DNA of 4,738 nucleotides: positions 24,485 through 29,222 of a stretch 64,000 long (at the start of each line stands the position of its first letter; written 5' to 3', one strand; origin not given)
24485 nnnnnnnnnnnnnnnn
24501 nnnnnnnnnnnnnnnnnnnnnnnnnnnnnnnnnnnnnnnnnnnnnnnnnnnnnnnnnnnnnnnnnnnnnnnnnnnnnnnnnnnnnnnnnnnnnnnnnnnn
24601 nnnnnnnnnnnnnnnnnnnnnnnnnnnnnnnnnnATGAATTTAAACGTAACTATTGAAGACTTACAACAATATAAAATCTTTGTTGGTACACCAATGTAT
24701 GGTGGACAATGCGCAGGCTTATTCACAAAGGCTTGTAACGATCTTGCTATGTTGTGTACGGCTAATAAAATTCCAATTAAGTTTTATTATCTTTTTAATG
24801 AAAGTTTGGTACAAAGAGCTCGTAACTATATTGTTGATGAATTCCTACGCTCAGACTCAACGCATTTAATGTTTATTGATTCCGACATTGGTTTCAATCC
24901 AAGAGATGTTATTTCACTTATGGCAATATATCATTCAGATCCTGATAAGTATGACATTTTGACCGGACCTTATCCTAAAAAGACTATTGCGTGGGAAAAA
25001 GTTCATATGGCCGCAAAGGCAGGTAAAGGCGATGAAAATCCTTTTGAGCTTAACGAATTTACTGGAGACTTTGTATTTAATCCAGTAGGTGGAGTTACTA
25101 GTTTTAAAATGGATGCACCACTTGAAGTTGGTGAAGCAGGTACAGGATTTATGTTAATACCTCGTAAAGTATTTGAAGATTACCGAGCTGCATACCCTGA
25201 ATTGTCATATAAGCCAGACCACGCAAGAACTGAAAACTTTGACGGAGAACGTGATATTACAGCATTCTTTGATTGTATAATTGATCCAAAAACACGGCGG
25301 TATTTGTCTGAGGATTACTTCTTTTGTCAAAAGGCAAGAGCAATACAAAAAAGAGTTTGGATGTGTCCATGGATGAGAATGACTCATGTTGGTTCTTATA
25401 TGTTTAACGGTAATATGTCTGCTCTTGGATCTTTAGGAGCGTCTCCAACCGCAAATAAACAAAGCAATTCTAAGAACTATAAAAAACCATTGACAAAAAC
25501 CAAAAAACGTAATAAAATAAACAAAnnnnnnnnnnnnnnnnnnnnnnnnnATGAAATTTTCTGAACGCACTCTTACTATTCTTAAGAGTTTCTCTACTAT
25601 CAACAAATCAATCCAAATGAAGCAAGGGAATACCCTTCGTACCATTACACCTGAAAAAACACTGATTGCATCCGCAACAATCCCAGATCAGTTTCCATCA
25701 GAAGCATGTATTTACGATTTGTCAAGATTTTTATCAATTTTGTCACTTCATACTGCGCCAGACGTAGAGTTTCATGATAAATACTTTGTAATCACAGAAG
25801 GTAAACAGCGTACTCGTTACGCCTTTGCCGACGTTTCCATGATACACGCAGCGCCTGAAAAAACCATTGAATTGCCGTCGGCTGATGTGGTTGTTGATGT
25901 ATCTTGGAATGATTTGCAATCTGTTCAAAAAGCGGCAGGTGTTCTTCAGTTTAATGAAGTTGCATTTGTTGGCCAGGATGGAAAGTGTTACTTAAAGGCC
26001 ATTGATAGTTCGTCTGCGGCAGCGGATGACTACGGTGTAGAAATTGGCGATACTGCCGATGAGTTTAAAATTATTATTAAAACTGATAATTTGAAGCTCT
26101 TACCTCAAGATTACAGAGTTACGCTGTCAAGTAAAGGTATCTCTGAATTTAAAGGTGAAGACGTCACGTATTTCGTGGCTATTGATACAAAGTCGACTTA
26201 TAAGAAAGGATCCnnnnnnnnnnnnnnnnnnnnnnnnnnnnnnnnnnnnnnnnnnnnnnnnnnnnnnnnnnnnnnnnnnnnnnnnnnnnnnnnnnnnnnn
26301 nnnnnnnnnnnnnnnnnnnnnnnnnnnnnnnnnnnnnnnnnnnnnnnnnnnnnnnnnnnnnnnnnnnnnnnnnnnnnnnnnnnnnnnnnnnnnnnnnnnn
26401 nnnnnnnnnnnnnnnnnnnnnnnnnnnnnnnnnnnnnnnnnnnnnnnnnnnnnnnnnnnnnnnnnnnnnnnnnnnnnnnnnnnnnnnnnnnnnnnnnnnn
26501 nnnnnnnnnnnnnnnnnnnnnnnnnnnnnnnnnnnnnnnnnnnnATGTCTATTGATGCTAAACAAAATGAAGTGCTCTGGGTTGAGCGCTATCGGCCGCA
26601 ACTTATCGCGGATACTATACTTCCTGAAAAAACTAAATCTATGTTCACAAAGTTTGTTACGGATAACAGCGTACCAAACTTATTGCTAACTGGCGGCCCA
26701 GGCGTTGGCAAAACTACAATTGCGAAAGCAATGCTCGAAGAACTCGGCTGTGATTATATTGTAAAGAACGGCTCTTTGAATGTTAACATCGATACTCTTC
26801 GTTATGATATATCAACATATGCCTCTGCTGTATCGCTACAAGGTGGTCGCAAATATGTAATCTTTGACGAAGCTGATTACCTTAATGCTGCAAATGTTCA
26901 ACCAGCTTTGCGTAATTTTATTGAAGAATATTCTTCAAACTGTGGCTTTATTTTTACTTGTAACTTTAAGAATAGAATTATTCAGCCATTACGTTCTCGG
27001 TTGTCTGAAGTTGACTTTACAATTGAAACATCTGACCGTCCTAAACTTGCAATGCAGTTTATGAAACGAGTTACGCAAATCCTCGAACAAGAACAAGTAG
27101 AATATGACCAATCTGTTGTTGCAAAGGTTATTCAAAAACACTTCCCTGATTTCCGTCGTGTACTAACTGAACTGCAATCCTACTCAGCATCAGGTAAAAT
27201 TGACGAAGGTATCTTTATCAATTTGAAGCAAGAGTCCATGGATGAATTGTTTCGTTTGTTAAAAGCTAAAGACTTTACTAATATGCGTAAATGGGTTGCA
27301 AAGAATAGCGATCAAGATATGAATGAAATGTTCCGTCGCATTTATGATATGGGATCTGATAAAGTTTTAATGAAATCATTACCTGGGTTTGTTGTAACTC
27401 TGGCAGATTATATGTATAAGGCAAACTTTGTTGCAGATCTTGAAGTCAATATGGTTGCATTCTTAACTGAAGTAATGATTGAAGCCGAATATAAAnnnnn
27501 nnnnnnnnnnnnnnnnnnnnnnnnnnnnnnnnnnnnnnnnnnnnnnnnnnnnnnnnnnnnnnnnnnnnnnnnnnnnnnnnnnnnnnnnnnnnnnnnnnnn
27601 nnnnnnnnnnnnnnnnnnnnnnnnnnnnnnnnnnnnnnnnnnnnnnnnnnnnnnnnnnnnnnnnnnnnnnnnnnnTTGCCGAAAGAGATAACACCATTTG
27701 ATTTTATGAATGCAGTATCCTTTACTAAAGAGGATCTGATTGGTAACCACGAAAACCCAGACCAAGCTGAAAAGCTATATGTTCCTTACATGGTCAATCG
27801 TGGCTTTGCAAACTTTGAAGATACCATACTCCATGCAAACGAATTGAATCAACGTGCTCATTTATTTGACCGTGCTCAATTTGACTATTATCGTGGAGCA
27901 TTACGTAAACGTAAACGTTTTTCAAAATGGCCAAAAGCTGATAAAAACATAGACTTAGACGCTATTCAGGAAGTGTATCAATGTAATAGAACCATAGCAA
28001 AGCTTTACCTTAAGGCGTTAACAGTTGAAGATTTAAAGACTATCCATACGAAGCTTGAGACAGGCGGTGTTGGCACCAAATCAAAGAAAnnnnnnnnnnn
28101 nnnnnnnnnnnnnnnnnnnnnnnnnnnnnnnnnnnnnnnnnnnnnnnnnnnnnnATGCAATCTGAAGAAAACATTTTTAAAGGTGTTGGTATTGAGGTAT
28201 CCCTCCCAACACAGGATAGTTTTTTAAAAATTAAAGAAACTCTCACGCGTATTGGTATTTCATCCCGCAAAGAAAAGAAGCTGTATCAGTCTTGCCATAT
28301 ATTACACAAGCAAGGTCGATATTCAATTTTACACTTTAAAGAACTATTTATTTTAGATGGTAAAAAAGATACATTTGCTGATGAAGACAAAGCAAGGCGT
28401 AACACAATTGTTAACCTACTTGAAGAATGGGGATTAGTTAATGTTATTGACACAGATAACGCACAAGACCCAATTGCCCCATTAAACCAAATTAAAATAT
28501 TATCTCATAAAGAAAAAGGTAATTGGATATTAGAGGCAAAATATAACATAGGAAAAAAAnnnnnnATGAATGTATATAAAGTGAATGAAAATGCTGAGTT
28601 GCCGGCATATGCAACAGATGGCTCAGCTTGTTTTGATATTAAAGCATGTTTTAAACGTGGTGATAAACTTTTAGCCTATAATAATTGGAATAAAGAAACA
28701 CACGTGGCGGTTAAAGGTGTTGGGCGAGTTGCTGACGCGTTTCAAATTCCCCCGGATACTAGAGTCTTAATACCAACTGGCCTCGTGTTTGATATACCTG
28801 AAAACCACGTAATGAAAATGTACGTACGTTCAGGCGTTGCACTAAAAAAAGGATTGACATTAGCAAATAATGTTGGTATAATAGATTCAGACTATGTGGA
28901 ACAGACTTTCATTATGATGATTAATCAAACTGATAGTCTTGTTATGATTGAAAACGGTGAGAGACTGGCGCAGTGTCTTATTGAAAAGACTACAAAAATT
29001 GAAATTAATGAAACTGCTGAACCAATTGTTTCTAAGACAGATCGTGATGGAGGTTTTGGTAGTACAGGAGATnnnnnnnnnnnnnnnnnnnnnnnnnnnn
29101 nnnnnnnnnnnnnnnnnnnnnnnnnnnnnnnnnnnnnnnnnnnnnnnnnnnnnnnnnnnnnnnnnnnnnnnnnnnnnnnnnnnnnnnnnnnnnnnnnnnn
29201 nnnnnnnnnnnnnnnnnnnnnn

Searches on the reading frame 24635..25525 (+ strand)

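Call 60: search_protein_families(library=phrogs, proteins=[window:24635-25525:+], max_evalue=0.00001)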
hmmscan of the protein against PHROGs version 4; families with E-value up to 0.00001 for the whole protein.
window:24635-25525:+ (297 aa): 1 family
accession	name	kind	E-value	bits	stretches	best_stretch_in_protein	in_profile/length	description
phrog_1574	-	unknown function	3.2e-58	198.3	1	1-260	1-237/240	-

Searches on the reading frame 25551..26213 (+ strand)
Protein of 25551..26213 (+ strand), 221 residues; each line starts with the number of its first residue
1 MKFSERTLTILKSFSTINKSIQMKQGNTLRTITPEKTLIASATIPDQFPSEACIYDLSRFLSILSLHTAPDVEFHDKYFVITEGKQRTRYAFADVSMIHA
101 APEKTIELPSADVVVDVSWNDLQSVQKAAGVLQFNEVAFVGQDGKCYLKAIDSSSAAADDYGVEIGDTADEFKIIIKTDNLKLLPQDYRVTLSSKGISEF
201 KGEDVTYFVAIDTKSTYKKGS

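Call 60: search_protein_families(library=phrogs, proteins=[window:25551-26213:+], max_evalue=0.00001)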
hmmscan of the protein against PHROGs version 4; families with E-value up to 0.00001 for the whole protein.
window:25551-26213:+ (221 aa): 2 families
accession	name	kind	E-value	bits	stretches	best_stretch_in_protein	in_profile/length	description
phrog_223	-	DNA, RNA and nucleotide metabolism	1.6e-71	241.5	1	1-217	1-222/222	DNA polymerase processivity factor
phrog_30679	-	DNA, RNA and nucleotide metabolism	2e-14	54.8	1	120-217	4-107/108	DNA polymerase processivity factor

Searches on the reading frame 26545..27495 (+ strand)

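Call 60: search_protein_families(library=phrogs, proteins=[window:26545-27495:+], max_evalue=0.00001)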
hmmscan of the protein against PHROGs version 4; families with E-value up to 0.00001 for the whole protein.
window:26545-27495:+ (317 aa): 4 families
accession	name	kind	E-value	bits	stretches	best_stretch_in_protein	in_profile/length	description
phrog_168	-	DNA, RNA and nucleotide metabolism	8.9e-106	355.1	1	4-316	3-313/314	clamp loader of DNA polymerase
phrog_11838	-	DNA, RNA and nucleotide metabolism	1.8e-20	74.5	1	7-260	2-252/420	clamp loader of DNA polymerase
phrog_5846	-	DNA, RNA and nucleotide metabolism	8.5e-20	72.3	1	14-285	8-284/380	clamp loader of DNA polymerase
phrog_50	-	DNA, RNA and nucleotide metabolism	3.8e-06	27.2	0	32-68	358-394/570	DnaC-like helicase loader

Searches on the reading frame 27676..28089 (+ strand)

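Call 60: search_protein_families(library=phrogs, proteins=[window:27676-28089:+], max_evalue=0.00001)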
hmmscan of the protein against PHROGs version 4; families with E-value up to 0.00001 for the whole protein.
window:27676-28089:+ (138 aa): 2 families
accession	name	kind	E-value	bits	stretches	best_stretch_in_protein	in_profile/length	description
phrog_225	-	DNA, RNA and nucleotide metabolism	1e-34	120.8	1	2-133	18-148/160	clamp loader of DNA polymerase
phrog_30971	-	DNA, RNA and nucleotide metabolism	1.2e-17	65.1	1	53-131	2-80/82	clamp loader of DNA polymerase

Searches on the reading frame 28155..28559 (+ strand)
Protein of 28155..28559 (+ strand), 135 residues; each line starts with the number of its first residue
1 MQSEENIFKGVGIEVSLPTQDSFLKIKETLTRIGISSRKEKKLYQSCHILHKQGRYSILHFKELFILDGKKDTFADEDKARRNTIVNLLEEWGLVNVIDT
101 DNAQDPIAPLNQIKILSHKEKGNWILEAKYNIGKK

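Call 8: search_protein_families(library=pfam, proteins=[window:28155-28559:+])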
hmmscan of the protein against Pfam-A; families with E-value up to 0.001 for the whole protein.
window:28155-28559:+ (135 aa): 1 family
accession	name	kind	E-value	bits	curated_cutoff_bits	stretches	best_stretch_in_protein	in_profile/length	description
PF01818.22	Translat_reg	-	5.9e-39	133.2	25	1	13-133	2-122/122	Bacteriophage translational regulator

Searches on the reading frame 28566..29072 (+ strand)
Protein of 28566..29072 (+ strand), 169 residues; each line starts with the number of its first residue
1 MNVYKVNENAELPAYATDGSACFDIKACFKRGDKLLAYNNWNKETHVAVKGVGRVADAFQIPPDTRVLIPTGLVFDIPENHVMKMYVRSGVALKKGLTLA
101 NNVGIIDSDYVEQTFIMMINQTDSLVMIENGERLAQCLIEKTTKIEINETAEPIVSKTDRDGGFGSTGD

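Call 8: search_protein_families(library=pfam, proteins=[window:28566-29072:+])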
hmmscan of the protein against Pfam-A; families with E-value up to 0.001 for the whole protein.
window:28566-29072:+ (169 aa): 2 families
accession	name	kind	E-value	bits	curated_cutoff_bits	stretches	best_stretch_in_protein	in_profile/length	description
PF00692.24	dUTPase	-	7.4e-19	68.2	22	1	55-168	20-129/129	dUTPase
PF22769.1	DCD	-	2e-05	25.1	27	1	56-141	68-152/153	dCTP deaminase-like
